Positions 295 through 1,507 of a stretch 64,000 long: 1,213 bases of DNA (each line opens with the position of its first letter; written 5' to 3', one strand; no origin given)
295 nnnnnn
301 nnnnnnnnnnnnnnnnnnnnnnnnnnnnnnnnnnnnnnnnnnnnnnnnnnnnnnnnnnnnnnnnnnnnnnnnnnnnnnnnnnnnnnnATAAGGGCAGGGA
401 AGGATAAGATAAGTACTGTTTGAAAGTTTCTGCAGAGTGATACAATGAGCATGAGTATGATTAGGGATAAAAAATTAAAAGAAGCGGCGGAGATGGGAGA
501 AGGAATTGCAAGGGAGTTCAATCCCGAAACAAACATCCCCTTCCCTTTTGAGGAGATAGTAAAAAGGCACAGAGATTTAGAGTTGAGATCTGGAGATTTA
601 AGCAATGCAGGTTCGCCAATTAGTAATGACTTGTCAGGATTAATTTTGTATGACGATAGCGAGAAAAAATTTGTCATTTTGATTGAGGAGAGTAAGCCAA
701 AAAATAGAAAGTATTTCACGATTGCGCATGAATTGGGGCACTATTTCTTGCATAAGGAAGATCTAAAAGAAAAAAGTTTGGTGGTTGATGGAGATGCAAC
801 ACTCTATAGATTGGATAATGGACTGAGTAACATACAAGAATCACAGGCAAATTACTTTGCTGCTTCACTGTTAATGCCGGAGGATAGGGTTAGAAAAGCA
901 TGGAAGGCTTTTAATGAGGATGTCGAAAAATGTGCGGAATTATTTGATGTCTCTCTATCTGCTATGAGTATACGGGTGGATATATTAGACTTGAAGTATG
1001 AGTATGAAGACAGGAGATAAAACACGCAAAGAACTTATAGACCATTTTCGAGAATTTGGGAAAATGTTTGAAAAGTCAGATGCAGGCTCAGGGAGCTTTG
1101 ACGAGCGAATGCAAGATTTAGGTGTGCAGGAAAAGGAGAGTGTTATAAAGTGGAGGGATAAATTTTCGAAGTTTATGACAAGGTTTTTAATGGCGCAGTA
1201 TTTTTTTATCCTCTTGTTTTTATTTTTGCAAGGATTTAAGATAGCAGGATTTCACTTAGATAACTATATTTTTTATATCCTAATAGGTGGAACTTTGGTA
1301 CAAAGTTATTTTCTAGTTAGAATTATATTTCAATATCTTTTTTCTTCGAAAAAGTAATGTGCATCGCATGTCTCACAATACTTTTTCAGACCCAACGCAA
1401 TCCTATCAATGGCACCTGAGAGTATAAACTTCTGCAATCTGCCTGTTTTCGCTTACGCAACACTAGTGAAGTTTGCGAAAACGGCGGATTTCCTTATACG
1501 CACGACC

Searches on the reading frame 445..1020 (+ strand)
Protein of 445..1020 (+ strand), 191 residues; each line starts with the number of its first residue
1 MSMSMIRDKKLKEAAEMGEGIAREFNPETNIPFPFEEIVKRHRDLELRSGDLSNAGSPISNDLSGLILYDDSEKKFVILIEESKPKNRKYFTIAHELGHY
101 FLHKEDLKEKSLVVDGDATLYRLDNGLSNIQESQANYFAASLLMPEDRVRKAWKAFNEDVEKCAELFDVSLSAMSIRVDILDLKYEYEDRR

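Call 3: search_protein_families(library=pfam, proteins=[window:445-1020:+], max_evalue=0.1)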
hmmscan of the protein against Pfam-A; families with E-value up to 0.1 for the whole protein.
window:445-1020:+ (191 aa): 2 families
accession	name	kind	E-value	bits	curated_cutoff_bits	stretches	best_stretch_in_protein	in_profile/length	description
PF06114.19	Peptidase_M78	-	4.4e-21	75.4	22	1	69-178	22-122/123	IrrE N-terminal-like domain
PF19527.4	DUF6055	-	0.05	13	27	1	83-143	122-175/417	Family of unknown function (DUF6055)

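Call 4: search_protein_families(library=padloc, proteins=[window:445-1020:+], max_evalue=0.1)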
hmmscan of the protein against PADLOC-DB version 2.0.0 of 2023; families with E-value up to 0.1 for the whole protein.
window:445-1020:+ (191 aa): 18 families
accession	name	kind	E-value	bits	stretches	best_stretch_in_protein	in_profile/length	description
PDLC04141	capP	-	8.4e-31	105.3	1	12-178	3-150/242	capP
PDLC03948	RmrA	-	3.5e-13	47.2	1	60-183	178-291/397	-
PDLC03944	RmrA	-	2.9e-12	44.3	1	70-182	180-284/384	-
PDLC03945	RmrA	-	1.1e-11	42.5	1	69-183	188-295/394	-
PDLC03954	RmrA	-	3.8e-11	40.5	1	73-183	192-292/380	-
PDLC03949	RmrA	-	1.5e-10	38.5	1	74-187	175-271/363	-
PDLC04776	PDC-M69B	-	8.4e-10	36.8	1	58-151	51-136/272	-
PDLC03947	RmrA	-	1.3e-09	35.4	1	72-186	191-295/383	-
PDLC03946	RmrA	-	1.5e-09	35.1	1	72-188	174-274/357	-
PDLC03951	RmrA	-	7.8e-09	33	1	70-187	186-291/400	-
PDLC03953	RmrA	-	2.3e-08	31.7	1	60-174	179-276/373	-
PDLC03952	RmrA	-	5.9e-08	30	1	72-178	203-299/395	-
PDLC03950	RmrA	-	1.8e-07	28.5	1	75-182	182-279/369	-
PDLC03943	RmrA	-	2.6e-06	24.8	1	76-156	179-241/370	-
PDLC03955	RmrA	-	3e-06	24.7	1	74-177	199-286/371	-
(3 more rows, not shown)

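Call 5: search_protein_families(library=ncbifam, proteins=[window:445-1020:+], max_evalue=0.1)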
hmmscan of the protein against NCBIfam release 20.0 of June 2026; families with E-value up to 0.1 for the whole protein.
window:445-1020:+ (191 aa): 3 families
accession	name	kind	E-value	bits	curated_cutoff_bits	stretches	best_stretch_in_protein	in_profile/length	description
NF052239.1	antitox_spr1629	equivalog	3.6e-11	42.8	335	1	68-183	187-295/377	spr1629 family repressor/antitoxin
NF038139.1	Reg_Aceta_RamB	equivalog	3.9e-06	25.8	700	1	67-181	202-310/465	acetate metabolism transcriptional regulator RamB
NF038145.1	Hvo_1808_fam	equivalog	0.095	11.9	200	0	69-159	113-198/432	Hvo_1808 family surface protein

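Call 6: search_protein_families(library=phrogs, proteins=[window:445-1020:+], max_evalue=0.1)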
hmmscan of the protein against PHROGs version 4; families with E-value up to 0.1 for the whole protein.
window:445-1020:+ (191 aa): 10 families
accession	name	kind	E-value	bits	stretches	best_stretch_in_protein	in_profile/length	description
phrog_1914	-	unknown function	3.6e-23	83.4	1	29-184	26-180/222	-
phrog_2439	-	transcription regulation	4e-21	76.3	1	62-183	171-282/367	transcriptional regulator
phrog_87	-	other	9.4e-21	75.6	1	37-186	45-169/227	metallo-protease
phrog_19315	-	unknown function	1.4e-15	58.2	1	59-180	64-178/348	-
phrog_1516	-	unknown function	4.6e-14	53.6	1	31-177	48-172/227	-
phrog_4031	-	unknown function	0.005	16.3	1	91-165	235-318/626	-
phrog_18577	-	unknown function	0.0099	16.1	1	73-151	170-243/332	-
phrog_8669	-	unknown function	0.027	15.3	1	20-46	6-34/58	-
phrog_20936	-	unknown function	0.033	15.6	1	72-107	25-58/91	-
phrog_1233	-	unknown function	0.098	12.8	0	77-131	46-101/306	-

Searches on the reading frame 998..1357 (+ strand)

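Call 3: search_protein_families(library=pfam, proteins=[window:998-1357:+], max_evalue=0.1)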
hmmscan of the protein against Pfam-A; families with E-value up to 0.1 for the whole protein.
window:998-1357:+ (119 aa): 1 family
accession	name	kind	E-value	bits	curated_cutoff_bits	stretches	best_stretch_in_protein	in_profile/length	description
PF19241.4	DUF5891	-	0.099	12.9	27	0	28-61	19-52/198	Family of unknown function (DUF5891)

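Call 4: search_protein_families(library=padloc, proteins=[window:998-1357:+], max_evalue=0.1)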
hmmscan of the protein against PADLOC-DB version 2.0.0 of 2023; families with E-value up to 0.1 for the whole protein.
window:998-1357:+ (119 aa): 0 families

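Call 5: search_protein_families(library=ncbifam, proteins=[window:998-1357:+], max_evalue=0.1)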
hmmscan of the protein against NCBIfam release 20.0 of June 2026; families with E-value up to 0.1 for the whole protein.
window:998-1357:+ (119 aa): 0 families

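Call 6: search_protein_families(library=phrogs, proteins=[window:998-1357:+], max_evalue=0.1)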
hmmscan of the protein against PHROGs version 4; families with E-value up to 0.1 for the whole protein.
window:998-1357:+ (119 aa): 0 families
